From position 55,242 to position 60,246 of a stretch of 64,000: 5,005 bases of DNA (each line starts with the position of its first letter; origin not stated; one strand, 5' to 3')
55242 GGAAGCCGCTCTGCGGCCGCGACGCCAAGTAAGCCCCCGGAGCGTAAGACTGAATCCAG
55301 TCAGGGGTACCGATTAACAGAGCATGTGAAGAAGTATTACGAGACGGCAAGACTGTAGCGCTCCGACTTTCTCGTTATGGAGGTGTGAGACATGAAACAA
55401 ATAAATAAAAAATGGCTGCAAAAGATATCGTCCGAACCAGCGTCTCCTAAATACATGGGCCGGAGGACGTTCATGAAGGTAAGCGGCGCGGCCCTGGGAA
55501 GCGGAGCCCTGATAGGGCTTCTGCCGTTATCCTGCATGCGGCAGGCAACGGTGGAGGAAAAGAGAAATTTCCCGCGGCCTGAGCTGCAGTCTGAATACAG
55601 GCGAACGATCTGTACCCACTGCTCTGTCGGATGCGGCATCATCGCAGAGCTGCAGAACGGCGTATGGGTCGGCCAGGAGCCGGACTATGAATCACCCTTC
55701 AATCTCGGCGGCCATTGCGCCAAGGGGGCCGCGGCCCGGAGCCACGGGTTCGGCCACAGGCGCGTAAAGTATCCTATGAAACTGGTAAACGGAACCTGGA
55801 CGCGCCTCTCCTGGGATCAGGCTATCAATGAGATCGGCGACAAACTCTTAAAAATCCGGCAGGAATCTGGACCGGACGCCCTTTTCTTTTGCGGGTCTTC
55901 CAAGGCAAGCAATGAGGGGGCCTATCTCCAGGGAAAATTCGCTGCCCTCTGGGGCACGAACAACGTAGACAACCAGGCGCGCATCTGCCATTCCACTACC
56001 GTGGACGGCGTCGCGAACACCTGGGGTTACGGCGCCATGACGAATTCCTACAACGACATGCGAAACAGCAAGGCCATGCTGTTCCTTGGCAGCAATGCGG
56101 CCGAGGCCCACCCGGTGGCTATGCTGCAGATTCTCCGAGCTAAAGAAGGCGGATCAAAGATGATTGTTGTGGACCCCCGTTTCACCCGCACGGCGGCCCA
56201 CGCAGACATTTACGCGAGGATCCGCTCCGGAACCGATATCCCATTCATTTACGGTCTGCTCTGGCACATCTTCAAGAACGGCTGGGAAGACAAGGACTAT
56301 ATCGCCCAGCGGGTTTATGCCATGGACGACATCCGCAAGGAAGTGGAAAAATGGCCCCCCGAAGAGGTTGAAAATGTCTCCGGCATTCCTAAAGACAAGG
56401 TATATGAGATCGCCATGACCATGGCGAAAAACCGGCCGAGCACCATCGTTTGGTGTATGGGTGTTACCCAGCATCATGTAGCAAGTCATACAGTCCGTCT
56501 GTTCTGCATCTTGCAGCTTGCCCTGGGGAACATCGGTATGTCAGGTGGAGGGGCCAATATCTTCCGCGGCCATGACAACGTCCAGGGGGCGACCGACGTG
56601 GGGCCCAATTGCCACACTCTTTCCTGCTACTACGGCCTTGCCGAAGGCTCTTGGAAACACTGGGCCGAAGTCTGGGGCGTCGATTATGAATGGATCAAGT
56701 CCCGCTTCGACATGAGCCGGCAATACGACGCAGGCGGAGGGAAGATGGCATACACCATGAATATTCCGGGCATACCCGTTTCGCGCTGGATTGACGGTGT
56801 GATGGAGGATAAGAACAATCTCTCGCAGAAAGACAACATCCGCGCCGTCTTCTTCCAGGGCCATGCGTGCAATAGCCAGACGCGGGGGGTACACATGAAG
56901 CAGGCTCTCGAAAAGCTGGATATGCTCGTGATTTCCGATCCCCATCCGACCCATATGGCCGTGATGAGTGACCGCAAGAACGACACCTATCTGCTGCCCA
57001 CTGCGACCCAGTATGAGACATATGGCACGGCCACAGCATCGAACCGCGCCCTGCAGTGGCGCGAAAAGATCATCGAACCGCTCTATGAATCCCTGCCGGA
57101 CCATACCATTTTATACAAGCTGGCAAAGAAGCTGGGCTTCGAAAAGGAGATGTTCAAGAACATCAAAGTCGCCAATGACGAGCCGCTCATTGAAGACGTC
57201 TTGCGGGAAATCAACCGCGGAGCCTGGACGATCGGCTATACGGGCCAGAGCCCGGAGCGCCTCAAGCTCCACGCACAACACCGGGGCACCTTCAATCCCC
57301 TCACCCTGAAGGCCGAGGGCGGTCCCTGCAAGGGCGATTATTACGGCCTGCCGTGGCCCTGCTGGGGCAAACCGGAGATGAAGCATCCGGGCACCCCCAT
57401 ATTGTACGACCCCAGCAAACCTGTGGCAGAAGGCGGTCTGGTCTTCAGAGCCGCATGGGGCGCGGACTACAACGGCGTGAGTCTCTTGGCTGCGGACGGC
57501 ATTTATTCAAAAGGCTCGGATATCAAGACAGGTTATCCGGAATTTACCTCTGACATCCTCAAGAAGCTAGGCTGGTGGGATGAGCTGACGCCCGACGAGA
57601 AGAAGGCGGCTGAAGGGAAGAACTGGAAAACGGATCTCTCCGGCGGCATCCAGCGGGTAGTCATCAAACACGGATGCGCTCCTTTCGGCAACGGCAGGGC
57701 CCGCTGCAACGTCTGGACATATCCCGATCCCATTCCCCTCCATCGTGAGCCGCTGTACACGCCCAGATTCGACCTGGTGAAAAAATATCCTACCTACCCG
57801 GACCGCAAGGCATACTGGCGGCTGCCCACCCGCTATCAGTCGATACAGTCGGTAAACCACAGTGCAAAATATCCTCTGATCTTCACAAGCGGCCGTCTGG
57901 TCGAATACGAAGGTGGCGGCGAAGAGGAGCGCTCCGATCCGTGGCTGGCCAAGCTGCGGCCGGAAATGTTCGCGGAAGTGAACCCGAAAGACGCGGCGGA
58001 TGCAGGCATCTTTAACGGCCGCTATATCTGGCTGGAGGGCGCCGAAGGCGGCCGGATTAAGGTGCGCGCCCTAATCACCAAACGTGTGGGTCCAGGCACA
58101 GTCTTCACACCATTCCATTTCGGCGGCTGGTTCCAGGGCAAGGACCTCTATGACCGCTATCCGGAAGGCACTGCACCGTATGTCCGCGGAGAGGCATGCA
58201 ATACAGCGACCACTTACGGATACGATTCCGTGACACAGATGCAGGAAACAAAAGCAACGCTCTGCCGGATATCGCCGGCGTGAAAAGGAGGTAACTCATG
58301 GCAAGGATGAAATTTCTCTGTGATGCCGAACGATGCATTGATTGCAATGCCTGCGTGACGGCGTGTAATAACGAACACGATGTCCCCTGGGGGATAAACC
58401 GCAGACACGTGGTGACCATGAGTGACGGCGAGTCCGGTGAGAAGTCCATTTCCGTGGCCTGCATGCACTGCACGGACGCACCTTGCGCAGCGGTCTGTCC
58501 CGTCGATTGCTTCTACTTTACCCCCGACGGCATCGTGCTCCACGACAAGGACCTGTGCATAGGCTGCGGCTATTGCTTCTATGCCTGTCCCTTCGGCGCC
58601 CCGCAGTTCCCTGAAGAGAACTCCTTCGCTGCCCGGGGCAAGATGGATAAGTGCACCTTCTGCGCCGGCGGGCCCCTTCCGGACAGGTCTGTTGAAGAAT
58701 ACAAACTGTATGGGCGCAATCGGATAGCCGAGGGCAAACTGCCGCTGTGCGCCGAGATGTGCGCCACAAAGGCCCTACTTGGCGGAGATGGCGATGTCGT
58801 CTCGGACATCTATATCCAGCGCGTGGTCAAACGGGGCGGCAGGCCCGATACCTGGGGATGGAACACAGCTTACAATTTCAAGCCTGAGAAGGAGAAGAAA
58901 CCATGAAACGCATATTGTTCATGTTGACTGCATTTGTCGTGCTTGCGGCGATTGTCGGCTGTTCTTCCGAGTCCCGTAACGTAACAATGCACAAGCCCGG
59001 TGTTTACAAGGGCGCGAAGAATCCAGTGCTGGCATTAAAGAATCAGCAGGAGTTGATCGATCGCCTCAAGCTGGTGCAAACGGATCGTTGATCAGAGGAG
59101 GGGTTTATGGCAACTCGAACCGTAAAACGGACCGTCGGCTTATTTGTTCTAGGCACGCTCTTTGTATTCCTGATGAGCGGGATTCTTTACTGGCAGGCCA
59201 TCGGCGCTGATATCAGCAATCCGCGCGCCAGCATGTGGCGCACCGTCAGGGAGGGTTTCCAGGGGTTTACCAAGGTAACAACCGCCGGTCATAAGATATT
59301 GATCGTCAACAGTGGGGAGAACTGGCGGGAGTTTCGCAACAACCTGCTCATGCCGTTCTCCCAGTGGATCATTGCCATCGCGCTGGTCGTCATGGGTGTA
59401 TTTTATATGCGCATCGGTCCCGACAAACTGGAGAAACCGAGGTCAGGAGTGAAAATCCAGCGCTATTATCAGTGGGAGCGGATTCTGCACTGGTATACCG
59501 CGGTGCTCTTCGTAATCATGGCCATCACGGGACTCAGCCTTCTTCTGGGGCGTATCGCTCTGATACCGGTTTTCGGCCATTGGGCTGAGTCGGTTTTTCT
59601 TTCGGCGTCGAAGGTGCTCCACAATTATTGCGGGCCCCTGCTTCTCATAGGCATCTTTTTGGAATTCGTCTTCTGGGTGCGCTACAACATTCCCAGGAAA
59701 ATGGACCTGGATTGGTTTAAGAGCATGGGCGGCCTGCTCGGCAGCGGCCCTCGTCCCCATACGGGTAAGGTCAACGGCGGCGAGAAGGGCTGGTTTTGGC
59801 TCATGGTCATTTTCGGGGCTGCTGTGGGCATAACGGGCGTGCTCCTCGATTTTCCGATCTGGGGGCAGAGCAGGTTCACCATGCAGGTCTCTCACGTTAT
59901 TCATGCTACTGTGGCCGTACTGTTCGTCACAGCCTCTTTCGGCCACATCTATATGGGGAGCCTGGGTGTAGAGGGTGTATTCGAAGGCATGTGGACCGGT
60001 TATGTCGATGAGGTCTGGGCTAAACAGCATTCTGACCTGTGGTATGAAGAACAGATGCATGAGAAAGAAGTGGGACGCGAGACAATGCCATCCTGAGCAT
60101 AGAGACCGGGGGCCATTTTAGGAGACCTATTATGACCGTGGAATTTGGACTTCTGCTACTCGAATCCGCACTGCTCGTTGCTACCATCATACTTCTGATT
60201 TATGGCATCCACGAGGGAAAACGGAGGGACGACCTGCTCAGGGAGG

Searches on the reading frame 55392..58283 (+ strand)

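Call 34: search_protein_families(library=ncbifam, proteins=[window:55392-58283:+], max_evalue=1e-25)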
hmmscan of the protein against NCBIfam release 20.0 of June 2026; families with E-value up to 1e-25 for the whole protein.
window:55392-58283:+ (963 aa): 14 families
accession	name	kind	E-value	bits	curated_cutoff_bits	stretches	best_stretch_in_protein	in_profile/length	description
TIGR01591.1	Fdh-alpha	equivalog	3.3e-135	451.8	666.25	1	72-431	1-362/672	formate dehydrogenase subunit alpha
TIGR01553.1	formate-DH-alph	equivalog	5.4e-98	329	814.2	1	23-306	3-302/1009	formate dehydrogenase-N subunit alpha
NF041513.1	formate_DH_Act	exception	1.4e-92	311.2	1400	1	61-310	34-297/1067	formate dehydrogenase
NF047855.1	AssmNtatRedNasC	equivalog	2.4e-87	293.9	1100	1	67-433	18-389/708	assimilatory nitrate reductase catalytic subunit NasC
TIGR01701.1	Fdhalpha-like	subfamily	1.8e-55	188.5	582.15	1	124-405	99-403/744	FdhF/YdeP family oxidoreductase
NF012032.0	PRK15488.1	equivalog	5.2e-55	186.8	694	1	22-386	3-360/759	thiosulfate reductase PhsA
NF010055.0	PRK13532.1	equivalog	4.5e-45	154.2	904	1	22-308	3-291/830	nitrate reductase catalytic subunit NapA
TIGR02166.1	dmsA_ynfE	subfamily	4.3e-42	144.1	777.7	0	22-307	1-298/794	DMSO/selenate family reductase complex A subunit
TIGR01706.1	NAPA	equivalog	4.8e-42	144.2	930.55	1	22-308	2-291/830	periplasmic nitrate reductase subunit alpha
NF041323.1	Nitr_red_NasA_Halo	equivalog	2.8e-41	141.8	1000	1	76-400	2-323/673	assimilatory nitrate reductase NasA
TIGR03479.1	DMSO_red_II_alp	subfamily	1.2e-39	136.1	984.75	0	75-304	64-303/913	molybdopterin-dependent oxidoreductase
NF007406.0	PRK09939.1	equivalog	2.8e-32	111.7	1473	0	129-266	113-249/759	acid resistance putative oxidoreductase YdeP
TIGR00509.1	bisC_fam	subfamily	1e-27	96.8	1017.55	0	133-405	68-361/772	molybdopterin guanine dinucleotide-containing S/N-oxide reductase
NF041885.1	selenate_YnfE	exception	5.2e-26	90.7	1675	0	23-311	4-309/805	selenate/tellurate reductase subunit YnfE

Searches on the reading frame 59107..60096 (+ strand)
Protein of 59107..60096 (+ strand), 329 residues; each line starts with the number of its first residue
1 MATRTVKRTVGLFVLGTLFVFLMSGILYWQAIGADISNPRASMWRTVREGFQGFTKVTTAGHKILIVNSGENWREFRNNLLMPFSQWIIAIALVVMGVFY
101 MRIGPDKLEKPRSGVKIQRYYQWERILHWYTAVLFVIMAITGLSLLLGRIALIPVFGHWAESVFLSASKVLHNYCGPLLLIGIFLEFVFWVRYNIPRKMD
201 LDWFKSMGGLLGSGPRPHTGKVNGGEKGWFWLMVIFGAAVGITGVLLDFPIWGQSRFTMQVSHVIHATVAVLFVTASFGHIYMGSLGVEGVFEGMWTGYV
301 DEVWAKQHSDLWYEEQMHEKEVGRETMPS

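Call 34: search_protein_families(library=ncbifam, proteins=[window:59107-60096:+], max_evalue=1e-25)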
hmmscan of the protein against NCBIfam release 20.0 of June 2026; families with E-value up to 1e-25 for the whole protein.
window:59107-60096:+ (329 aa): 1 family
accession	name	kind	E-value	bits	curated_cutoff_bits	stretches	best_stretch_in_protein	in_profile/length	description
TIGR01583.1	formate-DH-gamm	equivalog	7.4e-48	163.2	115.85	1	116-317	1-202/204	formate dehydrogenase subunit gamma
